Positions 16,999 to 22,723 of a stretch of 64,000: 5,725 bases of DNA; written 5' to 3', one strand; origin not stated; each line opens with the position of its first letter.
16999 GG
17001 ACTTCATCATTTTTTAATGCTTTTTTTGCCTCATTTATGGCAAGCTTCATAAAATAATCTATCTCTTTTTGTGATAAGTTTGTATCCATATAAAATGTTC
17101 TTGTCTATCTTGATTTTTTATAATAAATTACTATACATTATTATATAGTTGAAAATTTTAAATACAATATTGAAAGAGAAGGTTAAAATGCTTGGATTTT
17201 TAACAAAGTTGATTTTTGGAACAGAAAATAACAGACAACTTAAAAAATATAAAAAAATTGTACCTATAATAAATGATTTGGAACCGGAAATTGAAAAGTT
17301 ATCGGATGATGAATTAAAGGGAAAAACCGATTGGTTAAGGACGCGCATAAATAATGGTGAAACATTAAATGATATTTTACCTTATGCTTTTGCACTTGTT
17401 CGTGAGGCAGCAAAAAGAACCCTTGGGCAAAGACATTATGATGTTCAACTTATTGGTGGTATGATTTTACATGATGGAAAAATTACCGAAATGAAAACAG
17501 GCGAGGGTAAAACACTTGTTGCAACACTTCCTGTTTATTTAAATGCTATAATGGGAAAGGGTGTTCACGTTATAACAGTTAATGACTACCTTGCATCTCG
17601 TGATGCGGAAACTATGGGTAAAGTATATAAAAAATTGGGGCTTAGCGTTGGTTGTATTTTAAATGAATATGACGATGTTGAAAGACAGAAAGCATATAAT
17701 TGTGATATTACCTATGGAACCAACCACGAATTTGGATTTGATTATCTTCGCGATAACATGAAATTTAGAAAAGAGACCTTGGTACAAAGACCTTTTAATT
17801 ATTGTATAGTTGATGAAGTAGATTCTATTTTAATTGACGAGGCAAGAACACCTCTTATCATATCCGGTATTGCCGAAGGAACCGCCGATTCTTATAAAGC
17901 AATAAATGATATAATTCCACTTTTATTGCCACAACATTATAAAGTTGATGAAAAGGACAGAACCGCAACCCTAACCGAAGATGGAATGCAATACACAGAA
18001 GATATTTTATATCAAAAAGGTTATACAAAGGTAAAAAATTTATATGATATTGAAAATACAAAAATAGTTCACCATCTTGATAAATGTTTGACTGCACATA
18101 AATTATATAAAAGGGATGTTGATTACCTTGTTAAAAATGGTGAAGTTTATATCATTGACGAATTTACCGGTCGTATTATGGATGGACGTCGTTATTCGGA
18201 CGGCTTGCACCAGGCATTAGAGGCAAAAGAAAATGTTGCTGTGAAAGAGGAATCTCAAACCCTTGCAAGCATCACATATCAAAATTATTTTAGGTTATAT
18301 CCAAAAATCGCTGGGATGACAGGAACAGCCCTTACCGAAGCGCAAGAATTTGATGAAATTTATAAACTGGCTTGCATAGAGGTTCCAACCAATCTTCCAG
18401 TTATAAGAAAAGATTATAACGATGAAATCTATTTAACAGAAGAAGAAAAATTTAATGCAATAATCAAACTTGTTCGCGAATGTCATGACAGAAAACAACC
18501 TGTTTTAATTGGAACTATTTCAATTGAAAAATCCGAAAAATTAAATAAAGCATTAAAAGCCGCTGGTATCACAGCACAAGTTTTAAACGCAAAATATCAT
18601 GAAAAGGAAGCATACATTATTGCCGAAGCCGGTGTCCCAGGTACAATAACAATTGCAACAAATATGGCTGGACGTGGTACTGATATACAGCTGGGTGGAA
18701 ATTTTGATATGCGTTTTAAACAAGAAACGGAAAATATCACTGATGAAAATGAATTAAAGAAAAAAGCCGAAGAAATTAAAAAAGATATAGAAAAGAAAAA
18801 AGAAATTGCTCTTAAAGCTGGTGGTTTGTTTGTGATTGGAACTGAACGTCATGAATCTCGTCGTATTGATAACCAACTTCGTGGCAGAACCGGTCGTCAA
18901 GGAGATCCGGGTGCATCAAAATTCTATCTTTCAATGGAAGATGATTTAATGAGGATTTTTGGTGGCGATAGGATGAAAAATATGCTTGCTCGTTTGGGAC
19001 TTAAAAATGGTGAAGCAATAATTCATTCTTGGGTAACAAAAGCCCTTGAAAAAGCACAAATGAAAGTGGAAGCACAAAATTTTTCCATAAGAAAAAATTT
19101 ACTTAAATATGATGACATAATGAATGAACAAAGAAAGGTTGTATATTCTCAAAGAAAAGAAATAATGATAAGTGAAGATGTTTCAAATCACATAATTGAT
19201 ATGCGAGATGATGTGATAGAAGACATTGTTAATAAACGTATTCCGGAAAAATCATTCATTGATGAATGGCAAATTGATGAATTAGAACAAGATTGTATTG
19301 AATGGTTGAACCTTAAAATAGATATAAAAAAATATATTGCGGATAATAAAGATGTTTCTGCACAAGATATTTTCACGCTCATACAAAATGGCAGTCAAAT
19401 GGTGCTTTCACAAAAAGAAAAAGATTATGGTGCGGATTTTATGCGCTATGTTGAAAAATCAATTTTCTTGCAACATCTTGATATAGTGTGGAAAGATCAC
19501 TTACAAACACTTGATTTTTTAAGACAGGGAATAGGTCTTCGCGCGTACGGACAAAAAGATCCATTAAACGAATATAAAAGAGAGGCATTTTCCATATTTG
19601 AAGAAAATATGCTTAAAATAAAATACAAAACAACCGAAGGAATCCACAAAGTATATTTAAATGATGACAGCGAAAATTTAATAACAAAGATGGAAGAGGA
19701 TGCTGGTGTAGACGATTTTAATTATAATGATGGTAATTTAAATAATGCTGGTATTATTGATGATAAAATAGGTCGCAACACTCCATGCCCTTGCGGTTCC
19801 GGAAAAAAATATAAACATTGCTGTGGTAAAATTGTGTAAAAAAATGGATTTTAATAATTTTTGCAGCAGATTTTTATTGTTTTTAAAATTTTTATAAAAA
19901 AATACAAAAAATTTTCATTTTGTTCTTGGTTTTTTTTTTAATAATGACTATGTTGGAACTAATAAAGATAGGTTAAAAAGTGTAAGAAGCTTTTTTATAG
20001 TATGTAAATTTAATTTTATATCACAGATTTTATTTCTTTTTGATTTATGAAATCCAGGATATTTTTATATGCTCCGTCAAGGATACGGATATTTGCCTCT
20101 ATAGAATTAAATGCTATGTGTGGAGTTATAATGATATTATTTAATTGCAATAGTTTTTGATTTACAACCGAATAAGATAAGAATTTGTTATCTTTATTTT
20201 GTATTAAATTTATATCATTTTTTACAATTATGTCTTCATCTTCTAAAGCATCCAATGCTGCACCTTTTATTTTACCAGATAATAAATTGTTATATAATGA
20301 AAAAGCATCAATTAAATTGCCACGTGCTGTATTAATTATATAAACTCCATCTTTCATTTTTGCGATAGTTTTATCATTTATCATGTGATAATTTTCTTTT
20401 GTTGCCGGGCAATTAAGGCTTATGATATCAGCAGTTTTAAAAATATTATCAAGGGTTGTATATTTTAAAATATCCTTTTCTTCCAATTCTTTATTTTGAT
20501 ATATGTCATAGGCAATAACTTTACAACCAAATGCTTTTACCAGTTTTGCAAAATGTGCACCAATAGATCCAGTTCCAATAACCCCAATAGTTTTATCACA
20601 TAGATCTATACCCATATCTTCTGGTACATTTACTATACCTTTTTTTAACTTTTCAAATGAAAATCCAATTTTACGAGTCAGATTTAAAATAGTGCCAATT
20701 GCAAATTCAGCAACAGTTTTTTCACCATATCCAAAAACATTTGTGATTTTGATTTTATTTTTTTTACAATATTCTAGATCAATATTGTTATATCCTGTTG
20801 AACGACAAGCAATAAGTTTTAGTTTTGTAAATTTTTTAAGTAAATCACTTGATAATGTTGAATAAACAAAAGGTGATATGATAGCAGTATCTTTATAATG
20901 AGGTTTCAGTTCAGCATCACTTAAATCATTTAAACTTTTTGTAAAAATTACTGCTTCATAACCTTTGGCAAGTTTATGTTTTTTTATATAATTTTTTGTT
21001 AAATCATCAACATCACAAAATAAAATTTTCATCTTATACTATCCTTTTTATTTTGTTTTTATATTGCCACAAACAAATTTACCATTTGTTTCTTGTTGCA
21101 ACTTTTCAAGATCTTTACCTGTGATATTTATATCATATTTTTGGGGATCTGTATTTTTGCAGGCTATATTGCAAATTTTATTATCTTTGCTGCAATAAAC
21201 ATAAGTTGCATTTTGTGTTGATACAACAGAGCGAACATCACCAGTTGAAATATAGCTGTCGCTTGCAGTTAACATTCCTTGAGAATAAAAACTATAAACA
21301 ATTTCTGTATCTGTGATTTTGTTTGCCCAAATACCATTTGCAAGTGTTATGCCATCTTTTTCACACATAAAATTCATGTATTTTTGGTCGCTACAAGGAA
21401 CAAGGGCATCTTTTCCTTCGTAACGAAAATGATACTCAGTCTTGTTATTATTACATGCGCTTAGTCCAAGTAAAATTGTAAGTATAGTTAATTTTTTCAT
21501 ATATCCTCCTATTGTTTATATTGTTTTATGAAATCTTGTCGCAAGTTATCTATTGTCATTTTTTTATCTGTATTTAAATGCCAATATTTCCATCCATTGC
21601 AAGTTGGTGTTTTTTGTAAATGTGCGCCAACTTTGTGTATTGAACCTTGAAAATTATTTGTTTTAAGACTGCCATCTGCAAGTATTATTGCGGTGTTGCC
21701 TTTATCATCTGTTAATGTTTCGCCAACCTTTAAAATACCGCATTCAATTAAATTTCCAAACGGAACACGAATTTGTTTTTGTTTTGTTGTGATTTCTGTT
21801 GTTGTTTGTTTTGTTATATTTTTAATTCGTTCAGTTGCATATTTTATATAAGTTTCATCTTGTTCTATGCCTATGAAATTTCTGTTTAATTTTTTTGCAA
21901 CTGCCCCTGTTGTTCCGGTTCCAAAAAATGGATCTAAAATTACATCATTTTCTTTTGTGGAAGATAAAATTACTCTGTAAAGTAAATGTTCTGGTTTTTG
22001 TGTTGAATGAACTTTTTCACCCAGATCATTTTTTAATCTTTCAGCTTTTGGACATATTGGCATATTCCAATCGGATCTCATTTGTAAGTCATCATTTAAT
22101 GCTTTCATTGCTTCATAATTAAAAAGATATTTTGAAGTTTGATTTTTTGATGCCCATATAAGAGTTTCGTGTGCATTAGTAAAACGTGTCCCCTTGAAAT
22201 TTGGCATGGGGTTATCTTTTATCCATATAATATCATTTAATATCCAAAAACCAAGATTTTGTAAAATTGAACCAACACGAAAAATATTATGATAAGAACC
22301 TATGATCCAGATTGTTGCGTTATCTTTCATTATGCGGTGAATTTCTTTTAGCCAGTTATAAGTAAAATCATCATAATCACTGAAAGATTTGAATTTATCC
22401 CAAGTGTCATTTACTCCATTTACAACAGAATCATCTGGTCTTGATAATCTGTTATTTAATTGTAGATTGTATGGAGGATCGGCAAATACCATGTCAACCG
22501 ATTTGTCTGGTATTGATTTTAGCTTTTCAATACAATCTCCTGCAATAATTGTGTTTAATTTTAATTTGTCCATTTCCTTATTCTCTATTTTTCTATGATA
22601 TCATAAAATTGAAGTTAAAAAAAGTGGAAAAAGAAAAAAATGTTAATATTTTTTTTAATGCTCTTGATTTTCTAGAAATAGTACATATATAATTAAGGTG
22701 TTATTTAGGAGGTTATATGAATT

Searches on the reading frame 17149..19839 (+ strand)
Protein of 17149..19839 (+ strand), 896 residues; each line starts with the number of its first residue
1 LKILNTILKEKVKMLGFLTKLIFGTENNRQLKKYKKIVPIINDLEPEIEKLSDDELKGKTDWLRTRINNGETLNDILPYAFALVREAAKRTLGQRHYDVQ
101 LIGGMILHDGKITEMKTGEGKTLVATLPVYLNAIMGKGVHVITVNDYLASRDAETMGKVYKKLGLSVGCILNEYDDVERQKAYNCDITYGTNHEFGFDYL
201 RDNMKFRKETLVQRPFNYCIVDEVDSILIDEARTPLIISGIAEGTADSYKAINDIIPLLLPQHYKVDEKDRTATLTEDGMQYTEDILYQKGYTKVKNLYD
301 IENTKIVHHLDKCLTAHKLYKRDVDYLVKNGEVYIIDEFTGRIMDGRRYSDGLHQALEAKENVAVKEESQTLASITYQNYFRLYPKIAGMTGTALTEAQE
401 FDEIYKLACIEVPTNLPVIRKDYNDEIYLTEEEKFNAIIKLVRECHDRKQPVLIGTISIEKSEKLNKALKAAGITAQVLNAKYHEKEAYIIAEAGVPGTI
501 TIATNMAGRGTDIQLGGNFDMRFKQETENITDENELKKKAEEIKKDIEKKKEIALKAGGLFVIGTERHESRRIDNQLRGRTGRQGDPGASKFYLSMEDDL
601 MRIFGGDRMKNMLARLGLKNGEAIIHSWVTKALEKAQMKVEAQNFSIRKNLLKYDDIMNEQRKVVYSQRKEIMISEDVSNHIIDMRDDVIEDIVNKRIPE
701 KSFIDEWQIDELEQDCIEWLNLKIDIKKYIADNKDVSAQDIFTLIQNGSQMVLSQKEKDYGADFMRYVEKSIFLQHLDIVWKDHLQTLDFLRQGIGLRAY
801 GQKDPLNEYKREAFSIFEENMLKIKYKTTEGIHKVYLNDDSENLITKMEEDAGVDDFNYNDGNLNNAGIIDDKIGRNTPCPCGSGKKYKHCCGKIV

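Call 47: list_cluster_members(proteins=[P0001, window:17149-19839:+, window:14615-15346:+, window:15410-15967:+])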
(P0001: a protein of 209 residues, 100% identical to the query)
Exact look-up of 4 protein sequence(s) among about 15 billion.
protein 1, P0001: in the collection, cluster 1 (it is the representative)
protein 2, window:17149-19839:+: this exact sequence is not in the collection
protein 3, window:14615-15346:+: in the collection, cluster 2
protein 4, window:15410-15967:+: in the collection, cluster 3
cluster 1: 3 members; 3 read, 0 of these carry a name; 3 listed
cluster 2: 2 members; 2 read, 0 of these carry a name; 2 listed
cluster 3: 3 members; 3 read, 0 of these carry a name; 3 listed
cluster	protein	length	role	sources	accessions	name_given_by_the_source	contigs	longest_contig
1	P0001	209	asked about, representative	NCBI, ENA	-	-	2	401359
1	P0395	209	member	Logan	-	-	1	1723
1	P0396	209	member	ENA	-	-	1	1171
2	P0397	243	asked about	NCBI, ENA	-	-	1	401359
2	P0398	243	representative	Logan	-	-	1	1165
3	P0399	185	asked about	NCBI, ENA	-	-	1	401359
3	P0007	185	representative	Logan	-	-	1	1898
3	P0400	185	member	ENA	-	-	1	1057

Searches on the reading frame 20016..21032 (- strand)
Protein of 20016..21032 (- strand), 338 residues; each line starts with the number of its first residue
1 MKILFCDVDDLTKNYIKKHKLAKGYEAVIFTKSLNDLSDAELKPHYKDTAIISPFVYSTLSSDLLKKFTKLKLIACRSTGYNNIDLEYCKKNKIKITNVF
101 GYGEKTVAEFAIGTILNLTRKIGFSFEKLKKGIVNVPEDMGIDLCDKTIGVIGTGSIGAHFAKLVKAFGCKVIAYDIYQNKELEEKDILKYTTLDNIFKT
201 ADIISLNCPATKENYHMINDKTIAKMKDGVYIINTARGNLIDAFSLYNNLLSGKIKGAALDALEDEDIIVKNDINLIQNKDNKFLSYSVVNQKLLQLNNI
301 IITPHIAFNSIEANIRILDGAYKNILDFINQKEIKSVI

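Call 84: search_protein_families(library=pfam, proteins=[window:20016-21032:-], max_evalue=0.001)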
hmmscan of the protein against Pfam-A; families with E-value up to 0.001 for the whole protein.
window:20016-21032:- (338 aa): 4 families
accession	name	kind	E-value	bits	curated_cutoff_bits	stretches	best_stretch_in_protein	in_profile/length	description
PF02826.25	2-Hacid_dh_C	-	4.9e-52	176.3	25.1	1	113-307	2-178/178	D-isomer specific 2-hydroxyacid dehydrogenase, NAD binding domain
PF00389.36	2-Hacid_dh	-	8e-24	84.3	24.6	1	5-337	3-132/134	D-isomer specific 2-hydroxyacid dehydrogenase, catalytic domain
PF03446.21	NAD_binding_2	-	2.1e-06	28.3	21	1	148-244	1-101/161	NAD binding domain of 6-phosphogluconate dehydrogenase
PF07991.19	KARI_N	-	4.1e-05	23.6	20.6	1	144-232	2-91/165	Acetohydroxy acid isomeroreductase, NADPH-binding domain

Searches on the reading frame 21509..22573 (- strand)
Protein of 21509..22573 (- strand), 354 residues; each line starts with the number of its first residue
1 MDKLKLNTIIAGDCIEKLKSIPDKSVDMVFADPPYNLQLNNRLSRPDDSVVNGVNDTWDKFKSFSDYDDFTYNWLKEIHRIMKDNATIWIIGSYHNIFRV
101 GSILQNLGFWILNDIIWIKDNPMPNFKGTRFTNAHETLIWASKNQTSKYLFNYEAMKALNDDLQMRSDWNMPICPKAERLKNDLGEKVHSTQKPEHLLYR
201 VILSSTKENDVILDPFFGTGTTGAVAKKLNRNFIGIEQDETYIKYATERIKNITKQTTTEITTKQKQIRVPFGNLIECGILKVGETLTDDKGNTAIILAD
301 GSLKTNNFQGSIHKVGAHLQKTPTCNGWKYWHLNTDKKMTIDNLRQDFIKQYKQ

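Call 84: search_protein_families(library=pfam, proteins=[window:21509-22573:-], max_evalue=0.001)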
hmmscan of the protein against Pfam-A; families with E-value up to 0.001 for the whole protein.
window:21509-22573:- (354 aa): 6 families
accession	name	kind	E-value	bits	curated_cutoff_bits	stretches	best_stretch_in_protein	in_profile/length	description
PF01555.25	N6_N4_Mtase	-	6.6e-68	229.4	26.7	1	26-247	1-220/221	DNA methylase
PF18755.6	RAMA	-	5e-16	59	35.2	1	255-352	4-105/107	Restriction Enzyme Adenine Methylase Associated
PF02384.22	N6_Mtase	-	0.00028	20.8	20.4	0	8-91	108-182/311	N-6 DNA Methylase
PF01170.24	UPF0020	-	0.00054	20.2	22.3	0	202-243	22-64/197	RMKL-like, methyltransferase domain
PF03602.21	Cons_hypoth95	-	0.00077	19.6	24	0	11-39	97-127/182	Conserved hypothetical protein 95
PF02086.21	MethyltransfD12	-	0.00083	19.6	22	0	17-38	167-190/253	D12 class N6 adenine-specific DNA methyltransferase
